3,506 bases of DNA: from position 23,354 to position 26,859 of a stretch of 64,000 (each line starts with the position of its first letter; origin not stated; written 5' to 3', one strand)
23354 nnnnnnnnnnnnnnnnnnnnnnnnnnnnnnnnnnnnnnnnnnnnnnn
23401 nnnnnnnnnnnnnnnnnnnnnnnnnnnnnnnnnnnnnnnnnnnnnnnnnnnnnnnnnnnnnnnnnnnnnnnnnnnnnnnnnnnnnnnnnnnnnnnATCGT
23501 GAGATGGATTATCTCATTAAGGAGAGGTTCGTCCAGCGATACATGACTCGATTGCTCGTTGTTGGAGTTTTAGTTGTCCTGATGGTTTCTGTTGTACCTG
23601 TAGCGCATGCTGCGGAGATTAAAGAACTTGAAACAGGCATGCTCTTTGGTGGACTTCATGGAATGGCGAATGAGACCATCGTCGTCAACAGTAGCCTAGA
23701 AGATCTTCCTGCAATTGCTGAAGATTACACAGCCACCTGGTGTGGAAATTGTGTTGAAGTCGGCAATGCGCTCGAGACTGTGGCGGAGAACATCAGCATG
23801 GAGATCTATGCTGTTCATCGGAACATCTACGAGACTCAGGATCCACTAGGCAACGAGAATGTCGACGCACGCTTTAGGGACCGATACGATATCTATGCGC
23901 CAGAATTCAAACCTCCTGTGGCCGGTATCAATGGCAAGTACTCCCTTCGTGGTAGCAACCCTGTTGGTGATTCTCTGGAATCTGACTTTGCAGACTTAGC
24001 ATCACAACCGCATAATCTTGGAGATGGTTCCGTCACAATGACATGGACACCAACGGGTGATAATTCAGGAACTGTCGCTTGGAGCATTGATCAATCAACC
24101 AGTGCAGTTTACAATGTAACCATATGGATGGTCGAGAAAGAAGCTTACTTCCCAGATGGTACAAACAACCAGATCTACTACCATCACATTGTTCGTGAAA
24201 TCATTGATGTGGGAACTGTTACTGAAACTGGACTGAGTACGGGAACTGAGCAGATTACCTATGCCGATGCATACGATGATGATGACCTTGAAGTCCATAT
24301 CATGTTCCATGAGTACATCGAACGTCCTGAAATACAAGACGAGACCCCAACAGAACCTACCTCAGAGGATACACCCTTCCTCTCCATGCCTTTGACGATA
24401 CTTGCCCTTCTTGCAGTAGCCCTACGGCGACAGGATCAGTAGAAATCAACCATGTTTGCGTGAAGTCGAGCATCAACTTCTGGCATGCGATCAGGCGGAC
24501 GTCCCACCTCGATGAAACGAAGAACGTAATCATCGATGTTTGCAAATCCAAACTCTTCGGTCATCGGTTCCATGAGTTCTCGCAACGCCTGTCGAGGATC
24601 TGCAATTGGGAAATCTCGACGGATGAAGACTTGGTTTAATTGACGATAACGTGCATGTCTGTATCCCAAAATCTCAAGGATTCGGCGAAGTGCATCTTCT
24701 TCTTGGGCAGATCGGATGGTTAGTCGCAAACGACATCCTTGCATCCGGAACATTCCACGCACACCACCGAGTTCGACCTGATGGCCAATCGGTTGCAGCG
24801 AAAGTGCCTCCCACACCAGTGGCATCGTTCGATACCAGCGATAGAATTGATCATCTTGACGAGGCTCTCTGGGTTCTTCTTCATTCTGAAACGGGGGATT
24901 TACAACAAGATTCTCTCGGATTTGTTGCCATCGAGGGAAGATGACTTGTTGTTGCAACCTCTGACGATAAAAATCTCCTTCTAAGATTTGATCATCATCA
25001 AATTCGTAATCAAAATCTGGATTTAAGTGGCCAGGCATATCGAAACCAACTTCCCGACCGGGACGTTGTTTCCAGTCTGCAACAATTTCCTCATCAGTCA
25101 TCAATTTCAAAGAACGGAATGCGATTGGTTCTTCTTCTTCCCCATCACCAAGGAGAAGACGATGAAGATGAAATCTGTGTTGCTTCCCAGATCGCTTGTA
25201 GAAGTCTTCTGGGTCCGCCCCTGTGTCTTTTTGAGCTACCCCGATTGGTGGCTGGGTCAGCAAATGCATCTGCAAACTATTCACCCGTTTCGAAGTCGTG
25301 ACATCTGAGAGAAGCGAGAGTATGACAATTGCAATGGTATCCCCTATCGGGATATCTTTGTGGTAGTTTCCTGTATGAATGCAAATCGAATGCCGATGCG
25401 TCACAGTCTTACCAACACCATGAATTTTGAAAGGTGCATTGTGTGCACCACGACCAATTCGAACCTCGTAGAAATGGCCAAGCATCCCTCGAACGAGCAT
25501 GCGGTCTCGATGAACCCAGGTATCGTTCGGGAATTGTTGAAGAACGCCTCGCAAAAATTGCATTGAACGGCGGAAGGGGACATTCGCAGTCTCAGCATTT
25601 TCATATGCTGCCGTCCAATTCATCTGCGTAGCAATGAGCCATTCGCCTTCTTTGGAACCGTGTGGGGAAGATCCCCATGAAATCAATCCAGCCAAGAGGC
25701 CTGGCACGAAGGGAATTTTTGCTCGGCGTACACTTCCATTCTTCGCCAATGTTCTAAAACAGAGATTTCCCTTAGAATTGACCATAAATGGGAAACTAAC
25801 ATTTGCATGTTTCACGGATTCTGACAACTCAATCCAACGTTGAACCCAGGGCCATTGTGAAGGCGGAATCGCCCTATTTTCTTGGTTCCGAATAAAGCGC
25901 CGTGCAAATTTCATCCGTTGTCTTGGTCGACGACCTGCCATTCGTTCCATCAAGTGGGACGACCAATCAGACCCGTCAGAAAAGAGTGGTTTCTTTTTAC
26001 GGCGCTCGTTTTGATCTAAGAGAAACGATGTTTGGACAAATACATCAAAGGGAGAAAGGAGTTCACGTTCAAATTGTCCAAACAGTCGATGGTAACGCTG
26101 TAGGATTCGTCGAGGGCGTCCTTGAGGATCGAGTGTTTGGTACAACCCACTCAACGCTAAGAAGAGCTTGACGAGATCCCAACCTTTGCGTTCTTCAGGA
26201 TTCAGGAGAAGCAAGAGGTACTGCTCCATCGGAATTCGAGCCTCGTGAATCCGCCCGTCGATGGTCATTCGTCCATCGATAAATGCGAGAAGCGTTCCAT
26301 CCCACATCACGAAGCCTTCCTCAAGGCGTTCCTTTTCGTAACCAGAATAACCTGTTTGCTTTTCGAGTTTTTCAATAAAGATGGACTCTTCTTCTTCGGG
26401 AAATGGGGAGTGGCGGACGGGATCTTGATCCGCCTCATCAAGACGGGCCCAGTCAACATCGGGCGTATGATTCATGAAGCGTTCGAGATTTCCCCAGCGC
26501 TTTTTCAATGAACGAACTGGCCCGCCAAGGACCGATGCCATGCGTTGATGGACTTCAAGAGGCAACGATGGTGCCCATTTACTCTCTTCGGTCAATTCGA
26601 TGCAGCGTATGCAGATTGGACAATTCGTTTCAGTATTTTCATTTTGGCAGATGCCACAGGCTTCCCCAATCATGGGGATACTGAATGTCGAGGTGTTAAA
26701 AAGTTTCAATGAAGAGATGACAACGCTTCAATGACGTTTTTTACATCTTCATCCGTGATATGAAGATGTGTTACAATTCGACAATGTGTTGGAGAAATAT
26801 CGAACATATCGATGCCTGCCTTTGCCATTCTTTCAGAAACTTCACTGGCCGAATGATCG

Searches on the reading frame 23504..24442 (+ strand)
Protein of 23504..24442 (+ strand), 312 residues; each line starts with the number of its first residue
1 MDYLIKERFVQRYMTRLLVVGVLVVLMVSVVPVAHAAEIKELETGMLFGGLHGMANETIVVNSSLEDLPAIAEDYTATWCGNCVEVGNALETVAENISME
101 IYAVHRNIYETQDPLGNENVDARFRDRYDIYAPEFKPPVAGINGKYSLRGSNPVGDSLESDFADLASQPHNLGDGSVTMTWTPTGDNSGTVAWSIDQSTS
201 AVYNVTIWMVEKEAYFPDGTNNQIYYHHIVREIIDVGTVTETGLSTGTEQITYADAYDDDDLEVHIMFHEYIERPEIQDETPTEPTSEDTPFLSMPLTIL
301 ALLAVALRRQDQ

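Call 3: search_protein_families(library=pfam, proteins=[window:23504-24442:+], max_evalue=1)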
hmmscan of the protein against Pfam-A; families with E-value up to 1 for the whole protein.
window:23504-24442:+ (312 aa): 2 families
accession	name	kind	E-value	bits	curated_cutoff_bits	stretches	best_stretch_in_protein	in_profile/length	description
PF00085.26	Thioredoxin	-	0.0023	18.3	23.5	1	74-120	24-70/103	Thioredoxin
PF14595.12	Thioredoxin_9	-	0.21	11.9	25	1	75-107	48-81/129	Thioredoxin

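Call 73: search_protein_families(library=ncbifam, proteins=[window:23543-24442:+], max_evalue=0.01)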
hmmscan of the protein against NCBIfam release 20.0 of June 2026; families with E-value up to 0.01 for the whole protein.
window:23543-24442:+ (299 aa): 2 families
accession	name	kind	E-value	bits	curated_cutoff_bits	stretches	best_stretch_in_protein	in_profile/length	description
TIGR01068.1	thioredoxin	equivalog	0.00077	19.6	96.8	1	58-101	17-60/101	thioredoxin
NF008229.0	PRK10996.1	equivalog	0.0049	16.6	125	1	49-95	46-92/141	thioredoxin TrxC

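Call 74: search_protein_families(library=padloc, proteins=[window:23543-24442:+], max_evalue=0.01)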
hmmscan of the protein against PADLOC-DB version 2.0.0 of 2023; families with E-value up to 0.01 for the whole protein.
window:23543-24442:+ (299 aa): 0 families

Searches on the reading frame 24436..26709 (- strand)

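Call 3: search_protein_families(library=pfam, proteins=[window:24436-26709:-], max_evalue=1)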
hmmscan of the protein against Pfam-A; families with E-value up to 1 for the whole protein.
window:24436-26709:- (757 aa): 1 family
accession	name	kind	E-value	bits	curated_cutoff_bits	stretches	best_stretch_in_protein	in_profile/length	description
PF24735.1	DUF7686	-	0.15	12.4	24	1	500-523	6-29/73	Domain of unknown function (DUF7686)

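Call 73: search_protein_families(library=ncbifam, proteins=[window:24436-26709:-], max_evalue=0.01)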
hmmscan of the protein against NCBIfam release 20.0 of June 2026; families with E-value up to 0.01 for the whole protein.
window:24436-26709:- (757 aa): 0 families

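Call 74: search_protein_families(library=padloc, proteins=[window:24436-26709:-], max_evalue=0.01)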
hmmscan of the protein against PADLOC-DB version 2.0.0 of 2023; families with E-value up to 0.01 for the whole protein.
window:24436-26709:- (757 aa): 0 families
